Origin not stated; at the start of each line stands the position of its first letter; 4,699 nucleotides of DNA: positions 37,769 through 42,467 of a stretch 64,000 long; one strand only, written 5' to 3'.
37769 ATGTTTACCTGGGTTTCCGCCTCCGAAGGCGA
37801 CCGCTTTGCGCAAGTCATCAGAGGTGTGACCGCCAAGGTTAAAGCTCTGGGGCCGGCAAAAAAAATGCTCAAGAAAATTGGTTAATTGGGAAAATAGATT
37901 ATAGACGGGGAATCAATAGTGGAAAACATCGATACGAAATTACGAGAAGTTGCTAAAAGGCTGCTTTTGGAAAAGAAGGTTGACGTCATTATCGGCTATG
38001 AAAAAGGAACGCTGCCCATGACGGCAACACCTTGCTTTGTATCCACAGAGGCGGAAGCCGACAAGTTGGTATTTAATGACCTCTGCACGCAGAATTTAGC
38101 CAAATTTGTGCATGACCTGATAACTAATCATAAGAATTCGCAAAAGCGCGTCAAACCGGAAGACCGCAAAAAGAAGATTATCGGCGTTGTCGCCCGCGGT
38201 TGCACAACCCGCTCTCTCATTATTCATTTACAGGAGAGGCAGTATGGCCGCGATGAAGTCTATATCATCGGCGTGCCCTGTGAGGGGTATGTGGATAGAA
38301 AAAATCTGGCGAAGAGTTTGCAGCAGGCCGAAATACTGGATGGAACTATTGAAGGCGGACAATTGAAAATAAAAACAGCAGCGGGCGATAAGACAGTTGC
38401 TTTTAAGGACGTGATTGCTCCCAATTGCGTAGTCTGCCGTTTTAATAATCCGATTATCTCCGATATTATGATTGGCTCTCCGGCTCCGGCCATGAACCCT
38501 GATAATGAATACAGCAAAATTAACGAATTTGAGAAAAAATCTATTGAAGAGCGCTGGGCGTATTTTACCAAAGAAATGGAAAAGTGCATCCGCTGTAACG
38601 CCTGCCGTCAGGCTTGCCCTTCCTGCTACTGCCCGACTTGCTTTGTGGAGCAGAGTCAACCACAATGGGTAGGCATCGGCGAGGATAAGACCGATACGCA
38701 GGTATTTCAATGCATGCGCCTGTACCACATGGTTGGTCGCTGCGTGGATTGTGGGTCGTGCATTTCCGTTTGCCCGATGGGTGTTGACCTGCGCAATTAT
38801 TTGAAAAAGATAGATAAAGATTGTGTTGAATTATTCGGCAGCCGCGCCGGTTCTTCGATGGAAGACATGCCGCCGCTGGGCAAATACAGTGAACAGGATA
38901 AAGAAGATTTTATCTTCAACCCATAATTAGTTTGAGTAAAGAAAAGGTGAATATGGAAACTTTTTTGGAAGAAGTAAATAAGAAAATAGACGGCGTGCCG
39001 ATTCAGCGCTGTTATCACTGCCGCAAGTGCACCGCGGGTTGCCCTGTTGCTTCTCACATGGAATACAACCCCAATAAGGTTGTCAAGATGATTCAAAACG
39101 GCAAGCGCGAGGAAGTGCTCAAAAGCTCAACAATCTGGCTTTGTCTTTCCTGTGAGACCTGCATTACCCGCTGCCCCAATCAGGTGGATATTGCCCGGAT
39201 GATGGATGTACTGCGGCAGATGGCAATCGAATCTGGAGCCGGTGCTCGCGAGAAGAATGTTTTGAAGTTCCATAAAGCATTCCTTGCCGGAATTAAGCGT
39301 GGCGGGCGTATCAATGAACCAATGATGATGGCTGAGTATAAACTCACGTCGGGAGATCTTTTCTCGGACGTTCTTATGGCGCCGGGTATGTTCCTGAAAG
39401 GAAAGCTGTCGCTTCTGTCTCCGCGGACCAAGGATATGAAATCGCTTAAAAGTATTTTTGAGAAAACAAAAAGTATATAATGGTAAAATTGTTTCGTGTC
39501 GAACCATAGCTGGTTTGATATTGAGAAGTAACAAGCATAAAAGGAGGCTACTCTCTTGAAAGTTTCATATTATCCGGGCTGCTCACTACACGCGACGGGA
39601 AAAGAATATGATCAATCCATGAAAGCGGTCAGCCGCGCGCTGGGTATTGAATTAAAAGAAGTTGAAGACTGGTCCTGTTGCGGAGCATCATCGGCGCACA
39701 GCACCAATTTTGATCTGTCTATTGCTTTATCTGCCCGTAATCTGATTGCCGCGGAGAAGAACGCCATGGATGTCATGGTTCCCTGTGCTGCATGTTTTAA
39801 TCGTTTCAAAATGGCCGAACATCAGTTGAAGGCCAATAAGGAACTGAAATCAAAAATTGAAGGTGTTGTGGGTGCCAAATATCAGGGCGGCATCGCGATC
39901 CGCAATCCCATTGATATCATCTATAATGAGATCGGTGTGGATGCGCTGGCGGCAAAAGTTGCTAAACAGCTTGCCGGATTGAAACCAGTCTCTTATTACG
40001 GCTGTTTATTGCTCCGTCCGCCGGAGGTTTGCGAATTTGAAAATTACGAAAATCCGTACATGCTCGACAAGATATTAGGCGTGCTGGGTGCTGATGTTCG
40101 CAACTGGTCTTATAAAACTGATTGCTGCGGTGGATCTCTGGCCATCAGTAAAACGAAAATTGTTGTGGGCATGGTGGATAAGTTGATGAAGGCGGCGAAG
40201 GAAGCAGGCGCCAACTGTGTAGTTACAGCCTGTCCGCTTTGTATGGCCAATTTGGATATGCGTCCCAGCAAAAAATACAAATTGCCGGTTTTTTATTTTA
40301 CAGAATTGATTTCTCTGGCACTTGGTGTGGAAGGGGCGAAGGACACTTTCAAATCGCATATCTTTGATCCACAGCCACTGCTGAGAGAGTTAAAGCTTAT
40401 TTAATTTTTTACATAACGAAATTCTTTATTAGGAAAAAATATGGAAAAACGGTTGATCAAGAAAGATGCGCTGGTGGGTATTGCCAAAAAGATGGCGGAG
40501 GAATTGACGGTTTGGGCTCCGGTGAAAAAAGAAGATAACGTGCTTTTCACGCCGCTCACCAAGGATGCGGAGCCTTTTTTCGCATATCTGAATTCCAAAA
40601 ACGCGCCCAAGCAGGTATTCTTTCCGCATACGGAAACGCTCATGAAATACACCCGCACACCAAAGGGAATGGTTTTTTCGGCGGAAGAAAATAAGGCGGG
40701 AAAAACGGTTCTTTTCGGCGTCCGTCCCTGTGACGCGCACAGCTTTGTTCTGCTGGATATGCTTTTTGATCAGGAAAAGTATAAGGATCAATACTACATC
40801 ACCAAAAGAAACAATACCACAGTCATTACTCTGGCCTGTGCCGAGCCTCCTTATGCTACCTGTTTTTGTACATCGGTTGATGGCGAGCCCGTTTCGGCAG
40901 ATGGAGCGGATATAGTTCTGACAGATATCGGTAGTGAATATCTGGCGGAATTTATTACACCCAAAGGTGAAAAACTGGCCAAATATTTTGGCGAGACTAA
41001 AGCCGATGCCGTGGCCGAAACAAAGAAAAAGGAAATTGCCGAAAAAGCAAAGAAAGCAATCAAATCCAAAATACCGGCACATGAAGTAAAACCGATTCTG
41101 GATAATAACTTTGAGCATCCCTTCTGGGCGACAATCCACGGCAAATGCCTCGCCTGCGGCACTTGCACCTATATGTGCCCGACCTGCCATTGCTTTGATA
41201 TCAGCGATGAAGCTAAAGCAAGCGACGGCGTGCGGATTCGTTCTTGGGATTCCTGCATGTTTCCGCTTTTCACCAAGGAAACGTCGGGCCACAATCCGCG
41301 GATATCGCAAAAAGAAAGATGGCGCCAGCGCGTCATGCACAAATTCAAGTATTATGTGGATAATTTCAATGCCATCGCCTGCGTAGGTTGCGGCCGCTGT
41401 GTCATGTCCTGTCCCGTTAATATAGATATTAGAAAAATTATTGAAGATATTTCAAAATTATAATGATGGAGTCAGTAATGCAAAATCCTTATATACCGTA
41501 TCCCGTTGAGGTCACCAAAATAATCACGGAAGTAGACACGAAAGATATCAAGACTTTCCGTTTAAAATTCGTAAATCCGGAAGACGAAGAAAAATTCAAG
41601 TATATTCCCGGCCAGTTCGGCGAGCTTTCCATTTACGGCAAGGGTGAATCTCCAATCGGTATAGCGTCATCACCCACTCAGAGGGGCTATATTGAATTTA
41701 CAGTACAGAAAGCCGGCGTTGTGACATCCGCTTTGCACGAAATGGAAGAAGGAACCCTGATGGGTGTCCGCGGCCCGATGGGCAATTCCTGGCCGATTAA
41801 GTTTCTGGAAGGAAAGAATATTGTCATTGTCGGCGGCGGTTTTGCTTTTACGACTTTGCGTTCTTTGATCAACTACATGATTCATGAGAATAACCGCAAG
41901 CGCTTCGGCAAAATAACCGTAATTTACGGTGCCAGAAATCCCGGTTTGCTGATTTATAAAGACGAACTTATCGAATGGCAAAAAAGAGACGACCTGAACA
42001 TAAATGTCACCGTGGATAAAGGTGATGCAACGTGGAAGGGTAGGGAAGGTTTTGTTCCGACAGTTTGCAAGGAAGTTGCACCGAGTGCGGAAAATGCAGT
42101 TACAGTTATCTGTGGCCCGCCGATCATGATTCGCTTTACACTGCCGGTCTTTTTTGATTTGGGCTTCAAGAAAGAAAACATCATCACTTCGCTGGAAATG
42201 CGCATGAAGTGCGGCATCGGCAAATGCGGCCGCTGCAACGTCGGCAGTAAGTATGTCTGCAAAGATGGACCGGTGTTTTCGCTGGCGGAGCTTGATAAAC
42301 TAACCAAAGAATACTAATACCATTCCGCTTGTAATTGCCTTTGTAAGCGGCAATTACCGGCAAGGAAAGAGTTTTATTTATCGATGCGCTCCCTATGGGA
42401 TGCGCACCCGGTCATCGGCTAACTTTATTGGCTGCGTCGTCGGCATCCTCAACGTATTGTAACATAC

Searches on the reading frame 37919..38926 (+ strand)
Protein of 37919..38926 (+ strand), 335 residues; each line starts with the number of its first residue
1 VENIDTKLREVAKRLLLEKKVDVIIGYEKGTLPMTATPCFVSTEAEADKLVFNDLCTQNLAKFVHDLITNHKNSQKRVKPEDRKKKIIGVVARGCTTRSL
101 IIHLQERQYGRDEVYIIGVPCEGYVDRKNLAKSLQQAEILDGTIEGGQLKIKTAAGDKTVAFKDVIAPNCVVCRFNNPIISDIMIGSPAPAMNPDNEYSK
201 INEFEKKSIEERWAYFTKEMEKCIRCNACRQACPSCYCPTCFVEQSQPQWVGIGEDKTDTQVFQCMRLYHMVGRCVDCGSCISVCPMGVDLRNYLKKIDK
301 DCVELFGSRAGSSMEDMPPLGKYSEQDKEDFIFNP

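Call 80: search_protein_families(library=pfam, max_evalue=0.00001, proteins=[window:37919-38926:+])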
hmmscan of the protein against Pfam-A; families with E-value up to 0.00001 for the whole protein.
window:37919-38926:+ (335 aa): 5 families
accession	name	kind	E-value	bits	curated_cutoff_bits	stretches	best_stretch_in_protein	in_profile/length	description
PF00037.32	Fer4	-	1.7e-09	37.5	21.1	0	219-234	4-19/24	4Fe-4S binding domain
PF12797.12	Fer4_2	-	3.9e-08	33.2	24.5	0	219-235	6-22/22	4Fe-4S binding domain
PF13746.11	Fer4_18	-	1.2e-07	32.3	27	0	268-297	54-83/114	4Fe-4S dicluster domain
PF13183.11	Fer4_8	-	6.7e-07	30.2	27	1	219-289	1-68/68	4Fe-4S dicluster domain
PF13187.11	Fer4_9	-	3.4e-06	27.4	27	0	238-288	12-50/52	4Fe-4S dicluster domain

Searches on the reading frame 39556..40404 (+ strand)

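Call 80: search_protein_families(library=pfam, max_evalue=0.00001, proteins=[window:39556-40404:+])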
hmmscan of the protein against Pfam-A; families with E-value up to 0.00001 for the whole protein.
window:39556-40404:+ (282 aa): 1 family
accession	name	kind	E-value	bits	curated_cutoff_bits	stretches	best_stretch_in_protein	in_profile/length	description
PF02754.22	CCG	-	2e-25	89.1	20.6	2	3-84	1-84/85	Cysteine-rich domain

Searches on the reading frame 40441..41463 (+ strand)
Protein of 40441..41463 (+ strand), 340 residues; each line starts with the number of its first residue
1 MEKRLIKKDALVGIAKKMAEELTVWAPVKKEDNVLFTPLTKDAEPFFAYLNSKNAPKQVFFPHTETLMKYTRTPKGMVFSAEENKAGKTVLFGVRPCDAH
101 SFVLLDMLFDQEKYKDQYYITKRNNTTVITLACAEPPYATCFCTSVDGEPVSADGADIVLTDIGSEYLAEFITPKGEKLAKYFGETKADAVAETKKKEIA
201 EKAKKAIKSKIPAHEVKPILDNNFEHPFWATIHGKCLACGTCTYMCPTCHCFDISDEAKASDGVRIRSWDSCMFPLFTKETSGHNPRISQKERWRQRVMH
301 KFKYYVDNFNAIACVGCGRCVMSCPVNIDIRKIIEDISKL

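Call 80: search_protein_families(library=pfam, max_evalue=0.00001, proteins=[window:40441-41463:+])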
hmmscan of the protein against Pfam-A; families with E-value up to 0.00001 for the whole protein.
window:40441-41463:+ (340 aa): 5 families
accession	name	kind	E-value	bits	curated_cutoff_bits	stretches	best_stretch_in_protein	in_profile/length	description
PF17179.9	Fer4_22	-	2.1e-34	118.7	27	1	235-328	1-95/95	4Fe-4S dicluster domain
PF00037.32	Fer4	-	2.1e-07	30.9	21.1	0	313-327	7-21/24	4Fe-4S binding domain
PF12797.12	Fer4_2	-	1.5e-06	28.2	24.5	0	311-326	7-22/22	4Fe-4S binding domain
PF13237.11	Fer4_10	-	3.4e-06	27.3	25.5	0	309-330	4-28/53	4Fe-4S dicluster domain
PF14697.11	Fer4_21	-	3.9e-06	27.3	35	0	312-326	39-53/59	4Fe-4S dicluster domain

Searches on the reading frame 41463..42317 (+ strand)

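Call 80: search_protein_families(library=pfam, max_evalue=0.00001, proteins=[window:41463-42317:+])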
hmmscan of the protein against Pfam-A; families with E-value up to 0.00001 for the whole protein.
window:41463-42317:+ (284 aa): 3 families
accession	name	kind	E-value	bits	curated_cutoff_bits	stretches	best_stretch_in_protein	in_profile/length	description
PF00175.26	NAD_binding_1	-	1.5e-15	58.2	22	1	123-226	2-107/109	Oxidoreductase NAD-binding domain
PF10418.14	DHODB_Fe-S_bind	-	9.8e-11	41.6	23.9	1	245-277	1-40/41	Iron-sulfur cluster binding domain of dihydroorotate dehydrogenase B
PF00970.30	FAD_binding_6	-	4.2e-07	30.7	21.1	1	27-108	12-96/99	Oxidoreductase FAD-binding domain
